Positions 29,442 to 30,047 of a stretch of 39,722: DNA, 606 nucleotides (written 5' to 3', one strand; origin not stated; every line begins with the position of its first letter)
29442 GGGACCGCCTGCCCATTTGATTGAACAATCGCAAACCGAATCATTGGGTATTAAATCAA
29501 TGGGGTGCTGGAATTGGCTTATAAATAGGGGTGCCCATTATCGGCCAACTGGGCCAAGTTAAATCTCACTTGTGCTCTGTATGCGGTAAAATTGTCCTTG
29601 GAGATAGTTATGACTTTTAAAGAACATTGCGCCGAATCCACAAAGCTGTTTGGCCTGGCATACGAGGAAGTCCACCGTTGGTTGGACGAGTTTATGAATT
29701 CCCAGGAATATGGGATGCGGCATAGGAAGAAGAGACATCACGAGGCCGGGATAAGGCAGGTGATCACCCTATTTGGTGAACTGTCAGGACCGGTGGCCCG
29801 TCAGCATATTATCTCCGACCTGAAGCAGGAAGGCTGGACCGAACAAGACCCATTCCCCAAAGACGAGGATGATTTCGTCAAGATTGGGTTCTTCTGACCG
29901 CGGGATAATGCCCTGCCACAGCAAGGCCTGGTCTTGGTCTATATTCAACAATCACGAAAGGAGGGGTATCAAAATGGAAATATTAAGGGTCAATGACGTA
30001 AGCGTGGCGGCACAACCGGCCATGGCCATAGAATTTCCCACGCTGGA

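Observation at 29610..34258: Compact PolA-centred replication-like cassette with no other mobile-element hallmarks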

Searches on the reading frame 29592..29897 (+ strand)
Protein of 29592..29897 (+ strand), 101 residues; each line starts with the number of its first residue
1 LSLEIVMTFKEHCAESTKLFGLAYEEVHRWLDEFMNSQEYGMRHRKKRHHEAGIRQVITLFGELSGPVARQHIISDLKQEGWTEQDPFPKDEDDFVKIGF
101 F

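Call 3: search_protein_families(library=pfam, proteins=[window:29592-29897:+], max_evalue=0.1)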
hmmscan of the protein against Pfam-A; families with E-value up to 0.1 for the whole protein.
window:29592-29897:+ (101 aa): 1 family
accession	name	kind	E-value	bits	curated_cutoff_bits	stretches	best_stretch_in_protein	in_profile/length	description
PF21866.1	DUF6915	-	2e-08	34.8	27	1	10-65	4-61/102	Domain of unknown function (DUF6915)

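Call 4: search_protein_families(library=padloc, proteins=[window:29592-29897:+], max_evalue=0.1)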
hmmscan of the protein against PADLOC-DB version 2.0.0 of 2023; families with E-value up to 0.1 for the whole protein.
window:29592-29897:+ (101 aa): 0 families

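Call 5: search_protein_families(library=phrogs, proteins=[window:29592-29897:+], max_evalue=0.1)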
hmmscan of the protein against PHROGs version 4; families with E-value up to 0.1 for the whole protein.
window:29592-29897:+ (101 aa): 1 family
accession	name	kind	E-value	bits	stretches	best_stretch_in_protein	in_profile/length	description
phrog_8143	-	unknown function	7.2e-05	23.8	1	10-63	5-60/130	-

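Call 37: search_protein_families(library=ncbifam, proteins=[window:29592-29897:+], max_evalue=0.1)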
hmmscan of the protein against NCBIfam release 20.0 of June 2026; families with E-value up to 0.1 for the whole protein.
window:29592-29897:+ (101 aa): 0 families

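Call 68: find_encoding_contigs(protein=window:29610-29897:+, flank=10000, max_places=5)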
Protein window:29610-29897:+ (95 aa): no gene with exactly this product is on record in the collection.

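Call 89: find_homologous_proteins(query=window:29610-29897:+)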
Query window:29610-29897:+ (95 aa): 272 proteins with E <= 0.001 among 272 candidates; the best 120 are listed.
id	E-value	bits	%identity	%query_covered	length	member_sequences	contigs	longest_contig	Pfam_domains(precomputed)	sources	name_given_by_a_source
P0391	6.8e-60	217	100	100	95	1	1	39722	PF21866.2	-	-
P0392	4.9e-42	160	76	99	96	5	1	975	PF21866.2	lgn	-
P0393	4.9e-41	157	72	100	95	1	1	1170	PF21866.2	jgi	jgi:hypothetical protein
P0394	2.1e-40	155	72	99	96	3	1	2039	PF21866.2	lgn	-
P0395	3.5e-40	154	72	100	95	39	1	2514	PF21866.2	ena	-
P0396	5.6e-40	154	71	99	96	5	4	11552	PF21866.2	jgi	jgi:hypothetical protein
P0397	6.2e-40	153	68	99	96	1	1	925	PF21866.2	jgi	-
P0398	7.5e-40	153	70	99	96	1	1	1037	PF21866.2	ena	-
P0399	9.5e-40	153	70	99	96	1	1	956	PF21866.2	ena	-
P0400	1.0e-39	153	71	99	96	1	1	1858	PF21866.2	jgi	jgi:hypothetical protein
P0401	1.6e-39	152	72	100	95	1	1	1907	PF21866.2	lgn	-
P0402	2.2e-39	152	70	99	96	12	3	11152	PF21866.2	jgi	jgi:hypothetical protein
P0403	2.5e-39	151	69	99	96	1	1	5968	PF21866.2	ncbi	-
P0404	2.9e-39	151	68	100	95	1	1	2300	PF21866.2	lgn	-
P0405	3.0e-39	151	72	99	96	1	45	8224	PF21866.2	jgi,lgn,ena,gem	jgi:hypothetical protein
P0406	3.8e-39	151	69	99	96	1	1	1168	PF21866.2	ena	-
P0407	3.8e-39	151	71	100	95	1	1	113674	PF21866.2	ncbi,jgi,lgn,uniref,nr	ncbi:hypothetical protein SAMN02745216_02989 [Desulfatibacillum alkenivorans DSM 16219]|jgi:hypothet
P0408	4.1e-39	151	68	99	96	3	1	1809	PF21866.2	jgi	jgi:hypothetical protein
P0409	4.2e-39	151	69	99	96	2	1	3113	PF21866.2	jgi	jgi:uncharacterized protein DUF6915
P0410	4.7e-39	151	69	99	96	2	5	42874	PF21866.2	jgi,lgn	-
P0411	6.2e-39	150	72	99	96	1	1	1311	PF21866.2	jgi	jgi:hypothetical protein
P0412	6.4e-39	150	69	99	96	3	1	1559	PF21866.2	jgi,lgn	-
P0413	7.1e-39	150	68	99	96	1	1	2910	PF21866.2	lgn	-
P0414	7.3e-39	150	68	99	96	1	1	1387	PF21866.2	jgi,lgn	jgi:hypothetical protein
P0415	7.5e-39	150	71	98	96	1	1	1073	PF21866.2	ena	-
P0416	9.1e-39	150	70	99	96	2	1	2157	PF21866.2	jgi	jgi:hypothetical protein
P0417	1.1e-38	149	68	99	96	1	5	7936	PF21866.2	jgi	jgi:uncharacterized protein YcaQ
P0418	1.1e-38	149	70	99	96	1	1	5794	PF21866.2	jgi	jgi:hypothetical protein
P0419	1.1e-38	149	69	99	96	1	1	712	PF21866.2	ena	-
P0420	1.2e-38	149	71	98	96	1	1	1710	PF21866.2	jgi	jgi:hypothetical protein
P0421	1.4e-38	149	67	98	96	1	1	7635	PF21866.2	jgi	jgi:hypothetical protein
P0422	1.4e-38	149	66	98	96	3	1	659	PF21866.2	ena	-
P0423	1.4e-38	149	69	100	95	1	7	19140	PF21866.2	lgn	-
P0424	1.4e-38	149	70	98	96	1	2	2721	PF21866.2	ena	-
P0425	1.5e-38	149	67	99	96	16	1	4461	PF21866.2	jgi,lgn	jgi:hypothetical protein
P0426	2.0e-38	149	68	99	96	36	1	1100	PF21866.2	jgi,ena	-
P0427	2.1e-38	148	66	100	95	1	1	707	PF21866.2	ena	-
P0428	2.1e-38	148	70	98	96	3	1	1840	PF21866.2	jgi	jgi:hypothetical protein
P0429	2.3e-38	148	69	99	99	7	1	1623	PF21866.2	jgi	jgi:hypothetical protein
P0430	2.4e-38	148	68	99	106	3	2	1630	PF21866.2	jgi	jgi:hypothetical protein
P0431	2.7e-38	148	68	99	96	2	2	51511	PF21866.2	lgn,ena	-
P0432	3.3e-38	148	68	99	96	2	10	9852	PF21866.2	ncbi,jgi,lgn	-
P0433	3.5e-38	148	69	99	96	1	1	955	PF21866.2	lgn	-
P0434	3.5e-38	148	68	98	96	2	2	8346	PF21866.2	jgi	-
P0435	4.0e-38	148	67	99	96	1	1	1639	PF21866.2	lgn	-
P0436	4.5e-38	147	71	100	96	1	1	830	PF21866.2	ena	-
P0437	4.8e-38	147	70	99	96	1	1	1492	PF21866.2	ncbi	-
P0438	6.7e-38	147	66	99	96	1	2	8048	PF21866.2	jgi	jgi:hypothetical protein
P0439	7.5e-38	147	66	100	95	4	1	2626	PF21866.2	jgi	-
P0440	7.7e-38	147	67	99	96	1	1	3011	PF21866.2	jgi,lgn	jgi:hypothetical protein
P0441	7.7e-38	147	70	99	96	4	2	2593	PF21866.2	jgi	jgi:hypothetical protein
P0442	8.3e-38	147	66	99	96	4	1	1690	PF21866.2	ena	-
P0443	9.8e-38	146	66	99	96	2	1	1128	PF21866.2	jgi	jgi:hypothetical protein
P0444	1.0e-37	146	67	98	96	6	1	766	PF21866.2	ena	-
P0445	1.1e-37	146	66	99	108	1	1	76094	PF21866.2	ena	-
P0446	1.2e-37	146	66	100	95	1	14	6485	PF21866.2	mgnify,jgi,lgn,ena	mgnify:CR=1 FL=1|jgi:hypothetical protein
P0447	1.5e-37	146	68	100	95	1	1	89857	PF21866.2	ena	-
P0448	1.5e-37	146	68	98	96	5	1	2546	PF21866.2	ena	-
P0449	1.5e-37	146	65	98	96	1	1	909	PF21866.2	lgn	-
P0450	1.6e-37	146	66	100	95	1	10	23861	PF21866.2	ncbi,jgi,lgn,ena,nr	ncbi:MAG TPA: hypothetical protein PKM59_08425 [Thermodesulfobacteriota bacterium]|nr:hypothetical p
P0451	1.7e-37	146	65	100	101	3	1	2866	PF21866.2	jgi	jgi:hypothetical protein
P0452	1.8e-37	146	68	98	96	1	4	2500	PF21866.2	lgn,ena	-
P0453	2.1e-37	145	66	99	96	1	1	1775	PF21866.2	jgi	jgi:hypothetical protein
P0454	2.2e-37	145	65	100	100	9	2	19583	PF21866.2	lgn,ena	-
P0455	2.4e-37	145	65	98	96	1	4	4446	PF21866.2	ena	-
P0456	2.6e-37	145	66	99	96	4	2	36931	PF21866.2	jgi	-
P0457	3.2e-37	145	66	100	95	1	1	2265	PF21866.2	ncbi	-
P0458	3.6e-37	145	64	99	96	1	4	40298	PF21866.2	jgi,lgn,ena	-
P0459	3.7e-37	144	68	100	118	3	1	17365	PF21866.2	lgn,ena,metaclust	metaclust:\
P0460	3.8e-37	144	67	98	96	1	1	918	PF21866.2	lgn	-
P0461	4.9e-37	144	64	99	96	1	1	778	PF21866.2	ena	-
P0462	5.2e-37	144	67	100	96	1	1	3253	PF21866.2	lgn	-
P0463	5.9e-37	144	66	99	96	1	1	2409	PF21866.2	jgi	jgi:hypothetical protein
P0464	5.9e-37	144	66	98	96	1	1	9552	PF21866.2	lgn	-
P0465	7.7e-37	143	65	99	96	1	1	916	PF21866.2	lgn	-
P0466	9.2e-37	143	70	98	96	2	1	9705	PF21866.2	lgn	-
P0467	9.7e-37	143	65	99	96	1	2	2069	PF21866.2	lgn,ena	-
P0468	1.2e-36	143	67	96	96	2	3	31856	PF21866.2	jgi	-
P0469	1.7e-36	142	68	98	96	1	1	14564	PF21866.2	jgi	jgi:hypothetical protein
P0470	1.7e-36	142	66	99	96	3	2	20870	PF21866.2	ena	-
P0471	1.8e-36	142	66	98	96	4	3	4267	PF21866.2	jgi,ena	-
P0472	1.9e-36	142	65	99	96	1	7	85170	PF21866.2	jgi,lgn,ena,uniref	jgi:hypothetical protein|uniref:DUF6915 domain-containing protein n=1 Tax=Desulfobacca acetoxidans T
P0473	2.0e-36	142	63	98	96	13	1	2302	PF21866.2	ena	-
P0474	2.1e-36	142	63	98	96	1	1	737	PF21866.2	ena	-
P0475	2.3e-36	142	68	99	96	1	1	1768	PF21866.2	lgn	-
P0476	2.4e-36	142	64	100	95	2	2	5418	PF21866.2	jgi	jgi:hypothetical protein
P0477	2.5e-36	142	67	99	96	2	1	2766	PF21866.2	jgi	-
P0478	2.7e-36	142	66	100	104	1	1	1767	PF21866.2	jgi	jgi:hypothetical protein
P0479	2.9e-36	142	66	99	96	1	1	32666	PF21866.2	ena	-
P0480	3.0e-36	142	64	100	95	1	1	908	PF21866.2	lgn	-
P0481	3.6e-36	141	63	98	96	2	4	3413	PF21866.2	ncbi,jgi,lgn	jgi:hypothetical protein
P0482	4.0e-36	141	64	99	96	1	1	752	PF21866.2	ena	-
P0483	4.1e-36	141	66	99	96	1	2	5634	PF21866.2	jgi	jgi:hypothetical protein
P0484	4.3e-36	141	66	99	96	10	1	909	PF21866.2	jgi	jgi:hypothetical protein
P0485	4.4e-36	141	63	99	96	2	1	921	PF21866.2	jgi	jgi:hypothetical protein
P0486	4.8e-36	141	72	89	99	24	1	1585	PF21866.2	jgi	jgi:uncharacterized protein YcaQ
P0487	5.3e-36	141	65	99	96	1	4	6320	PF21866.2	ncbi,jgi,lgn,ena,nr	ncbi:MAG TPA: hypothetical protein DCR95_14010 [Desulfobacter sp.]|jgi:hypothetical protein|nr:hypot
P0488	6.3e-36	141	64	99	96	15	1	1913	PF21866.2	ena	-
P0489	6.4e-36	140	66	99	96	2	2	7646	PF21866.2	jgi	jgi:hypothetical protein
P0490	7.1e-36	140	66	98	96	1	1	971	PF21866.2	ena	-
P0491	7.3e-36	140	66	98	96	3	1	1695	PF21866.2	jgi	jgi:hypothetical protein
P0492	7.5e-36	140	65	99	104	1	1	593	PF21866.2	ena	-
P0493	7.7e-36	140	65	99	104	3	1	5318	PF21866.2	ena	-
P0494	7.8e-36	140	68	99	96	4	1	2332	PF21866.2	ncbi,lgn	-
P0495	8.3e-36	140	66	98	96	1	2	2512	PF21866.2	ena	-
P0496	8.8e-36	140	68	95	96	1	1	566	PF21866.2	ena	-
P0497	1.2e-35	140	66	99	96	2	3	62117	PF21866.2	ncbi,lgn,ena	-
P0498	2.1e-35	139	65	98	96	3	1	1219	PF21866.2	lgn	-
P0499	4.0e-35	138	63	98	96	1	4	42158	PF21866.2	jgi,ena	jgi:hypothetical protein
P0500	4.1e-35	138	63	100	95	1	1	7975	PF21866.2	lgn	-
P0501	4.5e-35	138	63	99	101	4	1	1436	PF21866.2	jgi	jgi:hypothetical protein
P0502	4.5e-35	138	63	98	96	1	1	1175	PF21866.2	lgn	-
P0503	4.9e-35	138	63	100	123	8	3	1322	PF21866.2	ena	-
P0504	5.1e-35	138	62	99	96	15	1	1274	PF21866.2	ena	-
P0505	5.7e-35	137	63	98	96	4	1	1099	PF21866.2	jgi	jgi:hypothetical protein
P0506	6.8e-35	137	64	100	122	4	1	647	PF21866.2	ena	-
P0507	7.0e-35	137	66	100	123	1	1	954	PF21866.2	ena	-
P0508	7.0e-35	137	66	100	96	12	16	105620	PF21866.2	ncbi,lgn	-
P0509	7.6e-35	137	62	99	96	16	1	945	PF21866.2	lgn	-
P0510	8.0e-35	137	65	98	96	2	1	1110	PF21866.2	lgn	-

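Call 90: find_encoding_contigs(protein=P0407, flank=6000, max_places=2)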
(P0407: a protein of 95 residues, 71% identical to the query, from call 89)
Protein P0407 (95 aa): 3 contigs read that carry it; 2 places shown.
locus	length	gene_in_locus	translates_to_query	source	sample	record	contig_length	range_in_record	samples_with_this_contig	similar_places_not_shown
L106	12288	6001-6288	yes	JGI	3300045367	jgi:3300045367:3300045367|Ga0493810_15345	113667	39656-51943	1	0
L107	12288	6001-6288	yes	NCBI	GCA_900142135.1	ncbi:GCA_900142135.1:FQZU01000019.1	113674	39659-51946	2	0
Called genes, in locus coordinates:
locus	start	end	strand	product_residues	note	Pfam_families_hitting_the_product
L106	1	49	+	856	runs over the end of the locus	PF08273:Zn_Ribbon_Prim, PF01612:DNA_pol_A_exo1 (weak), PF00476:DNA_pol_A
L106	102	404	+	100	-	-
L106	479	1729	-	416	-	-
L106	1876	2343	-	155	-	-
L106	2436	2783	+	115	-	PF13560:HTH_31, PF12844:HTH_19, PF13443:HTH_26, PF01381:HTH_3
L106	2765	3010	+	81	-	-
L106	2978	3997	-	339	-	PF13280:WYL, PF25583:WCX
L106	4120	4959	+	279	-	-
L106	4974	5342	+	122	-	-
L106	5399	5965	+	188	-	-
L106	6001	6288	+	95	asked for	PF21866:DUF6915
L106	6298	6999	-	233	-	-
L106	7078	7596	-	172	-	PF05443:ROS_MUCR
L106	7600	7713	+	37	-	-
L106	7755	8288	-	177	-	PF18736:pEK499_p136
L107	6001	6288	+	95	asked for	PF21866:DUF6915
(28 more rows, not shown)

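Call 91: find_encoding_contigs(protein=P0447, flank=6000, max_places=2)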
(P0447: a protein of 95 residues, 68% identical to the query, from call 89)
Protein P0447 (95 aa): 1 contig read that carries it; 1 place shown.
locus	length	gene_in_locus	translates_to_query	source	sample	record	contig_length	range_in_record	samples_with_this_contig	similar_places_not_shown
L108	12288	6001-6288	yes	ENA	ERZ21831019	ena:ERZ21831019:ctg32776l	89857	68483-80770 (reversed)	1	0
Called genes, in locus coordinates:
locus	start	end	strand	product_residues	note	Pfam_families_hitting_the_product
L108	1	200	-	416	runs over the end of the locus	PF12704:MacB_PCD, PF02687:FtsX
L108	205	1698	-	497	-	PF01336:tRNA_anti-codon, PF00152:tRNA-synt_2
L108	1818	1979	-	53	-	-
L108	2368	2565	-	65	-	-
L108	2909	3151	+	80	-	-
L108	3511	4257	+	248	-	PF01135:PCMT (weak), PF02353:CMAS, PF13847:Methyltransf_31, PF08241:Methyltransf_11 (weak), PF13649:Methyltransf_25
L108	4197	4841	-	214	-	-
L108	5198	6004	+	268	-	-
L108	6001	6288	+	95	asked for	PF21866:DUF6915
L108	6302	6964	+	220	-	-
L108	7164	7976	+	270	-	-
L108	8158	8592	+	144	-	PF01724:DUF29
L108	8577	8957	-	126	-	PF00072:Response_reg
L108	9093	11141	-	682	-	PF13671:AAA_33 (faint), PF13401:AAA_22 (faint), PF02367:TsaE (faint), PF05496:RuvB_N (faint), PF13481:AAA_25 (faint), PF00004:AAA, PF13191:AAA_16 (weak), PF00004:AAA, +13 more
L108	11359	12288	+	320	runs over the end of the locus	PF08279:HTH_11 (weak), PF13280:WYL, PF25583:WCX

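Call 92: find_encoding_contigs(protein=P0410, flank=6000, max_places=3)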
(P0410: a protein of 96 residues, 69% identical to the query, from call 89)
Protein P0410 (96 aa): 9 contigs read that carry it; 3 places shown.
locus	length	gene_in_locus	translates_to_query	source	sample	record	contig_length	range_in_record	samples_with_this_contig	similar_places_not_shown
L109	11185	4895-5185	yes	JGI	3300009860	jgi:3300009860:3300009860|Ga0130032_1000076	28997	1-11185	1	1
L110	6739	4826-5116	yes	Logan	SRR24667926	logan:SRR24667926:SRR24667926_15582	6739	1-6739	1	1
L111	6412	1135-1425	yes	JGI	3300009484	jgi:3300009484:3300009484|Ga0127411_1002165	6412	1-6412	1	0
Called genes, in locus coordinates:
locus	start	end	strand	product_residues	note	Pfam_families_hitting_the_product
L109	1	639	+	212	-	?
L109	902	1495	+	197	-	-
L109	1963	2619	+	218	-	-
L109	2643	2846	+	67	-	-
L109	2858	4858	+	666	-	PF13401:AAA_22 (faint), PF13191:AAA_16 (faint), PF05496:RuvB_N (faint), PF20720:nSTAND3 (faint), PF02367:TsaE (faint), PF12775:AAA_7 (faint), PF00004:AAA, PF00004:AAA, +9 more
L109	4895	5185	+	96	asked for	PF21866:DUF6915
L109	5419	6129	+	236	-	-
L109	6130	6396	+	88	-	-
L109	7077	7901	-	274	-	-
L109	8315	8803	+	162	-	PF00072:Response_reg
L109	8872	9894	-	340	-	PF01208:URO-D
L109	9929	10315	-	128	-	PF22263:DUF6951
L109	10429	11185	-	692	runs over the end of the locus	PF00111:Fer2 (weak), PF17650:RACo_linker, PF17651:Raco_middle, PF14574:RACo_C_ter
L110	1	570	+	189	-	?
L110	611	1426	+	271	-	-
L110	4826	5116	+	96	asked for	PF21866:DUF6915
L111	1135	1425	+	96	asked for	PF21866:DUF6915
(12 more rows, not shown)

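Call 117: find_encoding_contigs(protein=P0407, flank=10000, max_places=1)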
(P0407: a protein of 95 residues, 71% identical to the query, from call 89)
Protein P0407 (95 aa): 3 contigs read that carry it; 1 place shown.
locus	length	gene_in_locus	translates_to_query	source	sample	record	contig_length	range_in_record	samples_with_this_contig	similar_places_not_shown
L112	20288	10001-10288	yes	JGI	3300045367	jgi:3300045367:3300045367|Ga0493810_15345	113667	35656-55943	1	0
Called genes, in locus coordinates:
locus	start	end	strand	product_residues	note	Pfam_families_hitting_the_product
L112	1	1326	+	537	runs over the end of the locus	PF08706:D5_N, PF19263:DUF5906 (weak), PF03288:Pox_D5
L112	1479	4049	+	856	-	PF08273:Zn_Ribbon_Prim, PF01612:DNA_pol_A_exo1 (weak), PF00476:DNA_pol_A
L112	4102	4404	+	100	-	-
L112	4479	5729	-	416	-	-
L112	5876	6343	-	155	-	-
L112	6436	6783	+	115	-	PF13560:HTH_31, PF12844:HTH_19, PF13443:HTH_26, PF01381:HTH_3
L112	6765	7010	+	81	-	-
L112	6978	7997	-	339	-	PF13280:WYL, PF25583:WCX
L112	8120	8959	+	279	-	-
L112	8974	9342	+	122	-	-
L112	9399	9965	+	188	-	-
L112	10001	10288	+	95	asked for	PF21866:DUF6915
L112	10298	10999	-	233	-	-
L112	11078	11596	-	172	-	PF05443:ROS_MUCR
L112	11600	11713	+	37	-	-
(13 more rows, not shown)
